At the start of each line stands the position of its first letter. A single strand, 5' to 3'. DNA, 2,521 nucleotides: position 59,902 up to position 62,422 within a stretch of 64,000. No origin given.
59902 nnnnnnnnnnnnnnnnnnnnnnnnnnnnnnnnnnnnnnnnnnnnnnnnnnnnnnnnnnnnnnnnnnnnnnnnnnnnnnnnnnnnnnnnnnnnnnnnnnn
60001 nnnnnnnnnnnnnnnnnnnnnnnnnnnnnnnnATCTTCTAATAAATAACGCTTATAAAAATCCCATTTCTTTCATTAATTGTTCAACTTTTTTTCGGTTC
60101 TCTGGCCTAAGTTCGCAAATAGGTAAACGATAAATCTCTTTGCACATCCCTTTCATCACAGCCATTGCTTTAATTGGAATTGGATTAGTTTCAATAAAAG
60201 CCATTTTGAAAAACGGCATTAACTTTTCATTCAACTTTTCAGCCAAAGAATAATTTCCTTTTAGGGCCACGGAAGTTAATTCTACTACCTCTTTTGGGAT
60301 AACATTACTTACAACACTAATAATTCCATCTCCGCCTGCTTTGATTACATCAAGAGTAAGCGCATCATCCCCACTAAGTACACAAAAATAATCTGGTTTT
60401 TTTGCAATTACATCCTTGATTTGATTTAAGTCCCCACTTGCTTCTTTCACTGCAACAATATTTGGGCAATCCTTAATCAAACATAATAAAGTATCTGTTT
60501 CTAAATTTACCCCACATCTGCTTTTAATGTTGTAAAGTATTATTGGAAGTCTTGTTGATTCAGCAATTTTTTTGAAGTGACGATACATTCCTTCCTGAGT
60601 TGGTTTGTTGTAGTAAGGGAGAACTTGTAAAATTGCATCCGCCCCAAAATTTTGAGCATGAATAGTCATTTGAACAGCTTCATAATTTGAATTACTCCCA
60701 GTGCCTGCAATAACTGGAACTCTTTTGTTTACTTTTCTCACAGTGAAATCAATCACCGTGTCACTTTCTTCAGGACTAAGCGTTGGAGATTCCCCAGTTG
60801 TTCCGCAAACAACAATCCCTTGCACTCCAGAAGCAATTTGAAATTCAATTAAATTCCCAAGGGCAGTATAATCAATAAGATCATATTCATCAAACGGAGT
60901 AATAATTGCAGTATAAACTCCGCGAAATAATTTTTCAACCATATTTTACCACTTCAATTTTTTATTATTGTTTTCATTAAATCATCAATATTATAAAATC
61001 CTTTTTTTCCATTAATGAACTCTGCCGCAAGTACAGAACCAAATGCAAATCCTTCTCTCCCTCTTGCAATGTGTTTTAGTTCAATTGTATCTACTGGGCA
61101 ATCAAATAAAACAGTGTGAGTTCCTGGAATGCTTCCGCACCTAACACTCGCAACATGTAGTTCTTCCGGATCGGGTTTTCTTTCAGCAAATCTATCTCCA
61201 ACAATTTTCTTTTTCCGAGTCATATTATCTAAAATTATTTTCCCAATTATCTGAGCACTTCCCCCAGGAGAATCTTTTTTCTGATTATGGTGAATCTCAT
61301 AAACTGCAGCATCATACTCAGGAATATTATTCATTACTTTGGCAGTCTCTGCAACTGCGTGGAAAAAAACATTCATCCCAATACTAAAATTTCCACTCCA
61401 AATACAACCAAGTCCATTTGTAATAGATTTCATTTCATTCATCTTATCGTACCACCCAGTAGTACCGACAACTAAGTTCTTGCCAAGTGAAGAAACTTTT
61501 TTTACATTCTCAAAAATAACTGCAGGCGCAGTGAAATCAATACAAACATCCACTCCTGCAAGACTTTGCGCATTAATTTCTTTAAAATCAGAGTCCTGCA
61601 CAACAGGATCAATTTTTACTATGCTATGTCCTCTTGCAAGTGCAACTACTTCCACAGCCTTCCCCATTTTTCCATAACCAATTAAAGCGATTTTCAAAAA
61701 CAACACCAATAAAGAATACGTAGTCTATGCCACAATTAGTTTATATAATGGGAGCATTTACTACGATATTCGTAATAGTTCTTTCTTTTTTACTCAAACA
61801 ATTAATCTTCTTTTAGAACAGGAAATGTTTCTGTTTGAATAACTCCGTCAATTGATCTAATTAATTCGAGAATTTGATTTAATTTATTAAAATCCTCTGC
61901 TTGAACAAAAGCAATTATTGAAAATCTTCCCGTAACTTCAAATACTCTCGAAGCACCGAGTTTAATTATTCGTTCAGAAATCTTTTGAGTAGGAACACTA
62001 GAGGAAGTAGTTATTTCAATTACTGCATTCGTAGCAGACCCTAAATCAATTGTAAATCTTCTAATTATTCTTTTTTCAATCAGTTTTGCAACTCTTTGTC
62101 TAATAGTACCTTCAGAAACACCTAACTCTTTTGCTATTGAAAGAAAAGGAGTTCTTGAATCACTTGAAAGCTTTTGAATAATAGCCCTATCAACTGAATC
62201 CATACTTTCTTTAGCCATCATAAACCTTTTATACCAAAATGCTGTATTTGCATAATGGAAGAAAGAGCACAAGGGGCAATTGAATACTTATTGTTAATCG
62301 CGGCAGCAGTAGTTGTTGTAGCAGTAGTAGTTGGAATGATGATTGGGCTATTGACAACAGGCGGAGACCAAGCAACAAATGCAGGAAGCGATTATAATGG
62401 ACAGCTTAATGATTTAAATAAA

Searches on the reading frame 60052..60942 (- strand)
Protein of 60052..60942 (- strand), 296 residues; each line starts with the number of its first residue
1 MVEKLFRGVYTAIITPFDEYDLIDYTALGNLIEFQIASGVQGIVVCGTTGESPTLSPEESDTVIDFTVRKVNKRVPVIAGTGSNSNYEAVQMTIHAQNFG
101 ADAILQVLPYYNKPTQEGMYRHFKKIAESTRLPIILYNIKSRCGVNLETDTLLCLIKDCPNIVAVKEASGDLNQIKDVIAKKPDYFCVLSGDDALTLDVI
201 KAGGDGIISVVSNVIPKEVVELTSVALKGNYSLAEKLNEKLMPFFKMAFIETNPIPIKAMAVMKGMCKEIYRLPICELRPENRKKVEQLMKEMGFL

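Call 20: search_protein_families(library=ncbifam, proteins=[window:60052-60942:-], max_evalue=0.00001)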
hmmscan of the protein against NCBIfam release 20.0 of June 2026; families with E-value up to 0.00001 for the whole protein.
window:60052-60942:- (296 aa): 7 families
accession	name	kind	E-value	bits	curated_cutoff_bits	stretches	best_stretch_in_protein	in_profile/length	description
TIGR00674.1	dapA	equivalog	2.1e-107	358.2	206.15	1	8-292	1-285/286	4-hydroxy-tetrahydrodipicolinate synthase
TIGR02313.1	HpaI-NOT-DapA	exception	3.6e-74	249.2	396.7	1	6-294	1-290/294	2,4-dihydroxyhept-2-ene-1,7-dioic acid aldolase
NF003164.0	PRK04147.1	equivalog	7e-44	150.3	281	1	6-292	4-289/294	N-acetylneuraminate lyase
NF002958.0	PRK03620.1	subfamily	1.5e-38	132.4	278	1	4-293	9-299/307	5-dehydro-4-deoxyglucarate dehydratase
TIGR00683.1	nanA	equivalog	8.7e-37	127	382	1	7-292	2-291/293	N-acetylneuraminate lyase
TIGR03249.1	KdgD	equivalog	3.3e-35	121.6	373.95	1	4-293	7-298/299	5-dehydro-4-deoxyglucarate dehydratase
NF040954.1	Arch_KDGaldase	equivalog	1.9e-27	96.4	390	1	11-286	5-274/288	bifunctional 2-dehydro-3-deoxy-phosphogluconate/2-dehydro-3-deoxy-6-phosphogalactonate aldolase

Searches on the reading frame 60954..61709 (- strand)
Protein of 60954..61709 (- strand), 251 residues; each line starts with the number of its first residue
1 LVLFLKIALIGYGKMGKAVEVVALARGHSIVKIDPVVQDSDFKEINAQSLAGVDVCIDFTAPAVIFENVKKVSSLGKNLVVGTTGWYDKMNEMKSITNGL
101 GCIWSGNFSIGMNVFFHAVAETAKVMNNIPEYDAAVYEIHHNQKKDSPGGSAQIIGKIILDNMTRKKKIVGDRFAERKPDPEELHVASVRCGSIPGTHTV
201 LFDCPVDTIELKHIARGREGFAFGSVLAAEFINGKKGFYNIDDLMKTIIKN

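Call 20: search_protein_families(library=ncbifam, proteins=[window:60954-61709:-], max_evalue=0.00001)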
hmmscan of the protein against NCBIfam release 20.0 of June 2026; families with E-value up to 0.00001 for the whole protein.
window:60954-61709:- (251 aa): 2 families
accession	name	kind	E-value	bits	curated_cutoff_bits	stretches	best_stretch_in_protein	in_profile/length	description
TIGR00036.1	dapB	equivalog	7.2e-41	140.5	122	1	31-245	52-269/270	4-hydroxy-tetrahydrodipicolinate reductase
TIGR02130.1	dapB_plant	equivalog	1.2e-06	27.8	294.55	0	55-235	72-253/275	dihydrodipicolinate reductase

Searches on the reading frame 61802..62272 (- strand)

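Call 20: search_protein_families(library=ncbifam, proteins=[window:61802-62272:-], max_evalue=0.00001)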
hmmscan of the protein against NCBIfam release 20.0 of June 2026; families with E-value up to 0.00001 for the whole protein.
window:61802-62272:- (156 aa): 6 families
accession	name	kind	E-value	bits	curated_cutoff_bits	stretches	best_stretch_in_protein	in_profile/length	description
NF040947.1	trans_reg_LysM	equivalog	2.1e-35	121.5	180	1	24-155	1-135/136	HTH-type transcriptional regulator LysM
NF040820.1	trans_reg_LrpA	equivalog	3.8e-16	59.3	250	1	24-146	2-130/141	HTH-type transcriptional regulator LrpA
NF008384.0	PRK11179.1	equivalog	7.2e-15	55.1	227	1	19-154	2-144/153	transcriptional regulator AsnC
NF053758.1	ChrTpTrnRegChrS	equivalog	5.8e-11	42.4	250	1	16-78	4-66/158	chromate efflux transcriptional regulator ChrS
NF041396.1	TranRegLrp_Halo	equivalog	4.6e-10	39.6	190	1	25-148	4-132/149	HTH-type transcriptional regulator Lrp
NF041395.1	TranRegLrpA1_Halo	equivalog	1.7e-07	31.3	250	1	23-147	2-132/142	HTH-type transcriptional regulator LrpA1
